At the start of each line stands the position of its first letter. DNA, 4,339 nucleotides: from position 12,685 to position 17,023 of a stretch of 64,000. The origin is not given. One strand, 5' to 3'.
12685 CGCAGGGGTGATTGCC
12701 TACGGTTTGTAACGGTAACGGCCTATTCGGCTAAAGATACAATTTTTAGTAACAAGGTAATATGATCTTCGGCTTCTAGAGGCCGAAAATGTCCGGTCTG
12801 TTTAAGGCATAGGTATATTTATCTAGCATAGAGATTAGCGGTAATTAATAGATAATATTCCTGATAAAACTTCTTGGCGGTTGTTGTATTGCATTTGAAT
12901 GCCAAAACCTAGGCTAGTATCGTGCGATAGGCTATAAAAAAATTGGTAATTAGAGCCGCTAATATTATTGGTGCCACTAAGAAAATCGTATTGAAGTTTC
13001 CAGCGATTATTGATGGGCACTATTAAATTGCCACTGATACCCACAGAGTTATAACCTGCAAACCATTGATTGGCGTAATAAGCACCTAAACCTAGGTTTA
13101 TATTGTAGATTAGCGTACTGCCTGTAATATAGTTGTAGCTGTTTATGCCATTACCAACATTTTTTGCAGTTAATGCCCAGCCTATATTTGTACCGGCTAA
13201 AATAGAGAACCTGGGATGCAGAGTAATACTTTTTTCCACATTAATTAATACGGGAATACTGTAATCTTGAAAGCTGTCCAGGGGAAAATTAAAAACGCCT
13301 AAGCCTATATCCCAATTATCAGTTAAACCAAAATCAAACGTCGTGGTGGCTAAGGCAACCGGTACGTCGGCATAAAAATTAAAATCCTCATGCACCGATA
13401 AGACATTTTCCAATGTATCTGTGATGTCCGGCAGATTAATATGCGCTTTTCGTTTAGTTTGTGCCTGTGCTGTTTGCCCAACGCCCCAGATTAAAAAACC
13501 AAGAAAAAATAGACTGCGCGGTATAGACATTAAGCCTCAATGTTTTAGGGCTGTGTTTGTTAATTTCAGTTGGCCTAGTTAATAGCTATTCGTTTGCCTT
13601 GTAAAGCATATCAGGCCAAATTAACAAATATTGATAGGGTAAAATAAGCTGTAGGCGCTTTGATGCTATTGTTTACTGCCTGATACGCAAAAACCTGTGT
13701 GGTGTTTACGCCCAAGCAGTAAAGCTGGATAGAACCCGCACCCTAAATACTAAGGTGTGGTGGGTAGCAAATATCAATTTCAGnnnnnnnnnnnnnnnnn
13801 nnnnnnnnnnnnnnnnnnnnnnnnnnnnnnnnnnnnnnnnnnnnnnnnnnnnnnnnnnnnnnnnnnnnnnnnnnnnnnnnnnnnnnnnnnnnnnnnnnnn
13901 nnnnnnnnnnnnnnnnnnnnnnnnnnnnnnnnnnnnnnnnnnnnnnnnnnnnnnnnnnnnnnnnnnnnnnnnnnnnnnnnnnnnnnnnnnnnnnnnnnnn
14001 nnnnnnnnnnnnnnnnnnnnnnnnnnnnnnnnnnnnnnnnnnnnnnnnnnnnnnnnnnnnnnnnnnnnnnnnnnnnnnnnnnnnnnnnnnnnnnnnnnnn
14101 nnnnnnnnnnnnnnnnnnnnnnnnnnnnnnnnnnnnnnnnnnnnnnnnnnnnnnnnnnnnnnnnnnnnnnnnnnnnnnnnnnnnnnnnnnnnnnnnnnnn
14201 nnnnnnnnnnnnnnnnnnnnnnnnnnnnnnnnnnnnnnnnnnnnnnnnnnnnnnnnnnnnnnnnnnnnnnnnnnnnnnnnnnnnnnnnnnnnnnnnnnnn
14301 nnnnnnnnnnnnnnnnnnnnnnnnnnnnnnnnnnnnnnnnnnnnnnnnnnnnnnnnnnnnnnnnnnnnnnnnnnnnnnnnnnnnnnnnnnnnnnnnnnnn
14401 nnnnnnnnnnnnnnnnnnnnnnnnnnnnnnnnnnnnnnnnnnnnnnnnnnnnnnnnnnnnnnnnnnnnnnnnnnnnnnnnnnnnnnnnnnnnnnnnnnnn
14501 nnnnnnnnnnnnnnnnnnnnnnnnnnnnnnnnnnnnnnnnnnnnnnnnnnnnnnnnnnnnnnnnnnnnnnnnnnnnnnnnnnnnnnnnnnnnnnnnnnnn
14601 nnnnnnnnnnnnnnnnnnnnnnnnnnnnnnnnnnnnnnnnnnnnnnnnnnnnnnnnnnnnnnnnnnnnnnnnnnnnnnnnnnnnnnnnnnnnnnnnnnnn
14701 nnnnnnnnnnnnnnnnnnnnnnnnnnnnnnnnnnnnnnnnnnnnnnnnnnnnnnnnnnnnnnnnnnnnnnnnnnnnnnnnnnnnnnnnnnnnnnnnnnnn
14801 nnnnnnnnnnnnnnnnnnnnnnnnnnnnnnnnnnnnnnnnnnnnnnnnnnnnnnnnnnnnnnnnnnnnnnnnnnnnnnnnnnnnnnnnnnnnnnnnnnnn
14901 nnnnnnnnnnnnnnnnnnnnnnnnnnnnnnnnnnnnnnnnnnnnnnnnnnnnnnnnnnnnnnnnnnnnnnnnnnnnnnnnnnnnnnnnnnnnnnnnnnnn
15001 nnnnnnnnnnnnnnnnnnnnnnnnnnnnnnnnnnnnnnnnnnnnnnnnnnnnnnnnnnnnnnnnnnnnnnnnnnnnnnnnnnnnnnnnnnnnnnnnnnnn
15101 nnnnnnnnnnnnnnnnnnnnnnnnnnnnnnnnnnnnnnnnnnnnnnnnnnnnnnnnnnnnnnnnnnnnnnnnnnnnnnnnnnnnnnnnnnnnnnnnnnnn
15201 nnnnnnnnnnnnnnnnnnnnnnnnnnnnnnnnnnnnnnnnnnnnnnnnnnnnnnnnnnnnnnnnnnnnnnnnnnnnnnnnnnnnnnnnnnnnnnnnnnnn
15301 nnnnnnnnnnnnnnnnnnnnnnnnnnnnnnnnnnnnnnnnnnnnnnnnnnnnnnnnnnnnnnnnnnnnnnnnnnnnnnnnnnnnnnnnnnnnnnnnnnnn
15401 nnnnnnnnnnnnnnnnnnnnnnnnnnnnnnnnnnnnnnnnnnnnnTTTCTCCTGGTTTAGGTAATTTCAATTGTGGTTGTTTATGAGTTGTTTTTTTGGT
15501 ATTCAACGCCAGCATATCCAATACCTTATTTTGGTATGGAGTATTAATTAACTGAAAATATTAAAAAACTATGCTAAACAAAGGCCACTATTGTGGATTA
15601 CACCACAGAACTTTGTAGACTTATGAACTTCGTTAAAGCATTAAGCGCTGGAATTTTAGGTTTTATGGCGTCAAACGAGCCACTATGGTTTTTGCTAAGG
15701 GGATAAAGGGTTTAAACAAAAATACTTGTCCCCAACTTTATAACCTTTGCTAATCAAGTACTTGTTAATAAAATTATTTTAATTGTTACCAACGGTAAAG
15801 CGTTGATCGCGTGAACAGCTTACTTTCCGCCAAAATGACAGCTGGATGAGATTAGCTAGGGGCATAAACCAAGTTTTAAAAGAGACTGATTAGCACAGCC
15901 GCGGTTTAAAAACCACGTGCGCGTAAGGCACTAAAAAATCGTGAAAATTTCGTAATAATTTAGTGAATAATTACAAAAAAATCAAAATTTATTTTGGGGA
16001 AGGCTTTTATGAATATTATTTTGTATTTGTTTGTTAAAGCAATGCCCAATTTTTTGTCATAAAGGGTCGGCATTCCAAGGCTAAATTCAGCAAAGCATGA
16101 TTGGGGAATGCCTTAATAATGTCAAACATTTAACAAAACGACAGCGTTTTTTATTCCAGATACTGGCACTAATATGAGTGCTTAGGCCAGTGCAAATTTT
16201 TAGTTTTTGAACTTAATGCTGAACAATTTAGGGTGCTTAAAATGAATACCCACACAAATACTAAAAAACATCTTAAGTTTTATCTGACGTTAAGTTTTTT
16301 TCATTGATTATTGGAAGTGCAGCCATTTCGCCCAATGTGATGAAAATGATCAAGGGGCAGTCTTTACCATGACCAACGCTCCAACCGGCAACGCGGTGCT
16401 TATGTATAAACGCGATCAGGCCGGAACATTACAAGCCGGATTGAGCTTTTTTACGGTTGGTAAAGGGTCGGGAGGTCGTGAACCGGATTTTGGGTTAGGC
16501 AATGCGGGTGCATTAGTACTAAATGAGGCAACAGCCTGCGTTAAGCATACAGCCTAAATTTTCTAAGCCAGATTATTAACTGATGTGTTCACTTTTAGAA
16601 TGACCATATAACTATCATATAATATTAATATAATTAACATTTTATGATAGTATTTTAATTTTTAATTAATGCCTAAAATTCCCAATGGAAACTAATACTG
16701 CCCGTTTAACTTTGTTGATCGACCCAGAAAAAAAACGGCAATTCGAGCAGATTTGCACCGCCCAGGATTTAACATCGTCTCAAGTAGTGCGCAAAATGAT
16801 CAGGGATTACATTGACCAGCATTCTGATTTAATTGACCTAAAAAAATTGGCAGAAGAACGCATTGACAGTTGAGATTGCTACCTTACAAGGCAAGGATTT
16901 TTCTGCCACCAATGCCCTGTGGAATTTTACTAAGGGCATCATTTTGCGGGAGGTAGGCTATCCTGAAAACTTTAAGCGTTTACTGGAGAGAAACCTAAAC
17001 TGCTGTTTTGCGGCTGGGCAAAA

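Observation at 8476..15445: Co-oriented cluster of three peroxide-using (halo)peroxidase-type genes plus an outer-membrane barrel gene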

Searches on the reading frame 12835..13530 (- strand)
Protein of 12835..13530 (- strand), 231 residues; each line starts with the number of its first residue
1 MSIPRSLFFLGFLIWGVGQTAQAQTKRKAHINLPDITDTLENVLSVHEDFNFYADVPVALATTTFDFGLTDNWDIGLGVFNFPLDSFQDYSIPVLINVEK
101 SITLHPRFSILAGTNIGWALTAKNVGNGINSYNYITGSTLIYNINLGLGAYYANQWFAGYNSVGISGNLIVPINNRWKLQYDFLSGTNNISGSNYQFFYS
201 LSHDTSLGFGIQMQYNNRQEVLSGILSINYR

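Call 3: search_protein_families(library=pfam, proteins=[window:12835-13530:-], max_evalue=0.01)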
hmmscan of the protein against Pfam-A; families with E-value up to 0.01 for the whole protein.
window:12835-13530:- (231 aa): 0 families

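Call 4: search_protein_families(library=ncbifam, proteins=[window:12835-13530:-], max_evalue=0.01)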
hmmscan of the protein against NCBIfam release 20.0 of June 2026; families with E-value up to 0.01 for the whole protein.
window:12835-13530:- (231 aa): 0 families

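Call 15: find_homologous_proteins(query=window:12835-13530:-)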
Query window:12835-13530:- (231 aa): 1 proteins with E <= 0.001 among 624 candidates.
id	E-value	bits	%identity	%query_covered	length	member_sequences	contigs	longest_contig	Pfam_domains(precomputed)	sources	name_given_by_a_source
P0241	4.7e-150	516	100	100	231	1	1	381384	-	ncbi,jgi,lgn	ncbi:MAG: hypothetical protein WC782_06595 [Methylococcaceae bacterium]|jgi:hypothetical protein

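Call 26: search_protein_representatives(protein=window:12835-13530:-)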
Query: 231 residues. Proteins with E-value up to 0.001 (for the whole library): 51; up to 1e-10: 11; up to 1e-30: 1. The best 51 are listed.
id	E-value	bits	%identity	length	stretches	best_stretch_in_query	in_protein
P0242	9.0e-70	251.5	52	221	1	20-230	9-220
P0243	1.6e-18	83.8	30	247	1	23-228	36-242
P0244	1.7e-17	80.5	32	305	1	29-228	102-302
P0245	4.0e-17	79.2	28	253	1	25-231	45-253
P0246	5.2e-14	69.1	29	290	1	12-213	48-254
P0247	6.6e-14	68.7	30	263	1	22-213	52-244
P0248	9.0e-14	68.3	32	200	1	46-219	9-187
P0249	1.2e-13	67.9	29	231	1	18-230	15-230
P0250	1.7e-13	67.3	27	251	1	23-214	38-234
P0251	1.9e-13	67.2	31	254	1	26-214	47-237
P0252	1.2e-12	64.6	30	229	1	22-213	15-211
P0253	1.4e-10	57.9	29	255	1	27-214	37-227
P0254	5.9e-09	52.5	29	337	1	28-213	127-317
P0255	6.0e-08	49.2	26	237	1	12-218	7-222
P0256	9.2e-08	48.6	32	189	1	51-227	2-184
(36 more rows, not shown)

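Call 32: find_encoding_contigs(protein=P0242, flank=10000, max_places=3)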
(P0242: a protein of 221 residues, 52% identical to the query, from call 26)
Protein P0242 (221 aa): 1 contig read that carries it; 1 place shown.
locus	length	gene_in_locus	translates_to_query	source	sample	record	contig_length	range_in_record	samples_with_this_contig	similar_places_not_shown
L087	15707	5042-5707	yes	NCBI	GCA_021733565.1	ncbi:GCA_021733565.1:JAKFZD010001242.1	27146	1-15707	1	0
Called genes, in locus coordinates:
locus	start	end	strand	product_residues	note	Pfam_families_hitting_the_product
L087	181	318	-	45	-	-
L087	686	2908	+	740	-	PF00916:Sulfate_transp, PF16983:MFS_MOT1 (weak), PF00484:Pro_CA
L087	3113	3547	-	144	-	-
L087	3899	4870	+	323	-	PF12587:DUF3761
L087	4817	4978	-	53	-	-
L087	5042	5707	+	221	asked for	-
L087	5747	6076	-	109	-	-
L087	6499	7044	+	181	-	PF01510:Amidase_2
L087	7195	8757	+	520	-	PF03600:CitMHS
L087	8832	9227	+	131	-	-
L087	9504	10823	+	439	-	-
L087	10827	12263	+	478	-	-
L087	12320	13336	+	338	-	PF02424:ApbE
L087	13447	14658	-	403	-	-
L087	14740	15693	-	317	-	PF01544:CorA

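Call 37: find_related_loci(query=A3, collection=metagenome_contigs, flank=8000)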
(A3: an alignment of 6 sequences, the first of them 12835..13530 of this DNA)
Query A3 (231 aa) in metagenome_contigs; peptide patterns used: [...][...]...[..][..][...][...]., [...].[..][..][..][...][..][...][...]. (x = any residue, [..] = any of these).
215 stretches matched a pattern; 6 encode a relative of the query (tblastn E <= 1e-3); 6 distinct loci.
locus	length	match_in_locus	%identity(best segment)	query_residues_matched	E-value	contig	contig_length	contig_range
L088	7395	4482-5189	27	1-231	2e-21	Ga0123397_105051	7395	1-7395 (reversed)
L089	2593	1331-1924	28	17-213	1e-20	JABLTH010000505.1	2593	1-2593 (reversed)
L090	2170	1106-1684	28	22-213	3e-20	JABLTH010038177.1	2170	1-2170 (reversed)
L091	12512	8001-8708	27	1-231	8e-20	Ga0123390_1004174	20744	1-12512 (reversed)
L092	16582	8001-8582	31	21-213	8e-24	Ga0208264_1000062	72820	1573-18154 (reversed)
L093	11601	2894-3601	27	1-231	8e-20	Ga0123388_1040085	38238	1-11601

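Call 47: predict_structure(alignment_id=A2)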
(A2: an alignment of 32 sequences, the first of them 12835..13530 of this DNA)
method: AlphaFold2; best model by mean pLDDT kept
length: 231 residues; sequences in the alignment: 32
mean_pLDDT: 87.6   pTM: 0.79
mean pLDDT of the five models: 87.6, 87.2, 87.0, 86.5, 85.2
residues with pLDDT >= 90: 160; 70-90: 33; 50-70: 27; < 50: 11
segments of 3 or more residues with pLDDT < 50: 17-25
pLDDT, mean of each block of 10 residues (from residue 1): 52 49 54 78 97 91 97 97 88 95 97 96 77 98 97 93 97 98 93 97 98 81 95 94
secondary structure, 60 per line:
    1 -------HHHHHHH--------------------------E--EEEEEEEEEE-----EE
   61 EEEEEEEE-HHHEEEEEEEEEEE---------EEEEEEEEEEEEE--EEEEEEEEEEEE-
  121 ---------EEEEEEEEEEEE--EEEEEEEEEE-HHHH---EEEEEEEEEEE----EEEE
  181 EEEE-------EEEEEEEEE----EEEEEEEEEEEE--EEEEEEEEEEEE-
elements in order: H8-14 E44-53 E59-68 E73-83 E93-105 E108-119 E130-141 E144-153 H155-158 E162-172 E177-184 E192-200 E205-216 E219-230

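Call 52: fold_search(model_id=the predicted structure, library=pdb)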
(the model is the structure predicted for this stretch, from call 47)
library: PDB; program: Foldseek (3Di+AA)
matches with E <= 10: 813; with E <= 0.001: 22
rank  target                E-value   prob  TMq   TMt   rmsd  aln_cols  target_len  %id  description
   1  8xua_A                8.5e-06  1.00  0.66  0.72   3.4       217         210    9  Oligogalacturonate-specific porin from Vibrio harveyi (VhGalP) (released 2024-12-25)
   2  5o68_F                8.1e-05  1.00  0.61  0.56   6.5       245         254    7  Crystal Structure of the Pseudomonas functional amyloid secretion protein FapF - R157A mutant (released 2017-08-23)
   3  2wjr                  9.7e-05  1.00  0.61  0.68   4.7       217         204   14  NanC porin structure in rhombohedral crystal form. (released 2009-10-13)
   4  5o68_C                1.1e-04  1.00  0.57  0.51   6.8       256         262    8  Crystal Structure of the Pseudomonas functional amyloid secretion protein FapF - R157A mutant (released 2017-08-23)
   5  2wjq                  1.3e-04  1.00  0.63  0.70   4.9       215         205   12  NanC porin structure in hexagonal crystal form. (released 2009-10-13)
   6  2wvp                  1.3e-04  1.00  0.48  0.43   6.5       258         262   10  Synthetically modified OmpG (released 2010-07-14)
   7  5o65_C                2.3e-04  1.00  0.61  0.52   8.0       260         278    9  Crystal Structure of the Pseudomonas functional amyloid secretion protein FapF (released 2017-08-23)
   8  2x9k                  2.5e-04  1.00  0.48  0.42   6.5       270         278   10  Structure of a E.coli porin (released 2011-01-26)
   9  4pr7_A                2.7e-04  1.00  0.61  0.81   3.4       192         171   10  KdgM porin in complex with disordered oligogalacturonate (released 2014-06-11)
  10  9fdg_MODEL_1_A        2.7e-04  1.00  0.58  0.73   4.3       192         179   12  Solution structure of a de novo designed 12-stranded transmembrane beta-barrel in LDAO micelles. (released 2024-10-16)
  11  7q5c                  3.4e-04  1.00  0.47  0.44   6.9       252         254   10  Crystal structure of OmpG in space group 96 (released 2022-11-16)
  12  5o65_A                3.5e-04  1.00  0.57  0.48   7.8       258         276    9  Crystal Structure of the Pseudomonas functional amyloid secretion protein FapF (released 2017-08-23)
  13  4ctd_A                5.7e-04  1.00  0.50  0.50   6.5       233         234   10  X-ray structure of an engineered OmpG loop6-deletion (released 2014-08-13)
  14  5o68_L                6.3e-04  1.00  0.60  0.55   6.4       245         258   10  Crystal Structure of the Pseudomonas functional amyloid secretion protein FapF - R157A mutant (released 2017-08-23)
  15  9a32_MODEL_1_A        7.3e-04  1.00  0.43  0.30  21.2       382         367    8  Model of E. coli OmpC by in-cell photo-crosslinking MS and deep learning (released 2023-02-24)
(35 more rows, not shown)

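Call 79: search_protein_families(library=pfam, alignment_id=A2, max_evalue=0.01)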
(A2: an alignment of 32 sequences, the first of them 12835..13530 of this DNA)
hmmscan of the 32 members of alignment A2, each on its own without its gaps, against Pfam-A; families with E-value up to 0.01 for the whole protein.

A. member 1, window:12835-13530:- (231 aa): 0 families

B. families by the number of members that match (of 32 scanned): 1 family
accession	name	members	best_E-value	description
PF00593.30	TonB_dep_Rec_b-barrel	1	0.0026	TonB dependent receptor-like, beta-barrel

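Call 80: search_solved_structures(query=A2, max_evalue=1)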
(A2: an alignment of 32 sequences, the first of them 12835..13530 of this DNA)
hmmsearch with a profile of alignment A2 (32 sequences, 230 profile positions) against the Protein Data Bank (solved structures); distinct sequences matched with E-value up to 1: 4.
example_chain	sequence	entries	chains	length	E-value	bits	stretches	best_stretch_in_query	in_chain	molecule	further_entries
5szs_A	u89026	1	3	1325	0.0046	19.5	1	125-196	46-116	Spike glycoprotein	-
7kip_A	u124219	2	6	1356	0.0048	19.5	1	125-196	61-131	Spike glycoprotein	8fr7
7c5x_A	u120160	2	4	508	0.26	13.8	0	107-166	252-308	iota-carbonic anhydrase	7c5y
5ts9_A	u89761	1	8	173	0.83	12.2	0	30-66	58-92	Chorismate mutase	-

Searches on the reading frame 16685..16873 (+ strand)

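Call 49: search_protein_families(library=pfam, proteins=[window:16685-16873:+], max_evalue=0.001)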
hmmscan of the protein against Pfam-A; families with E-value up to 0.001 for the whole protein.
window:16685-16873:+ (62 aa): 2 families
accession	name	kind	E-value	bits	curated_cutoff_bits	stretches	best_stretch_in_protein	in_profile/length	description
PF19839.5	RHH_9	-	1.7e-21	76.3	23.4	1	1-46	1-46/65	Ribbon-helix-helix protein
PF01402.27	RHH_1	-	0.00069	19.9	20.5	0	7-45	1-39/39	Ribbon-helix-helix protein, copG family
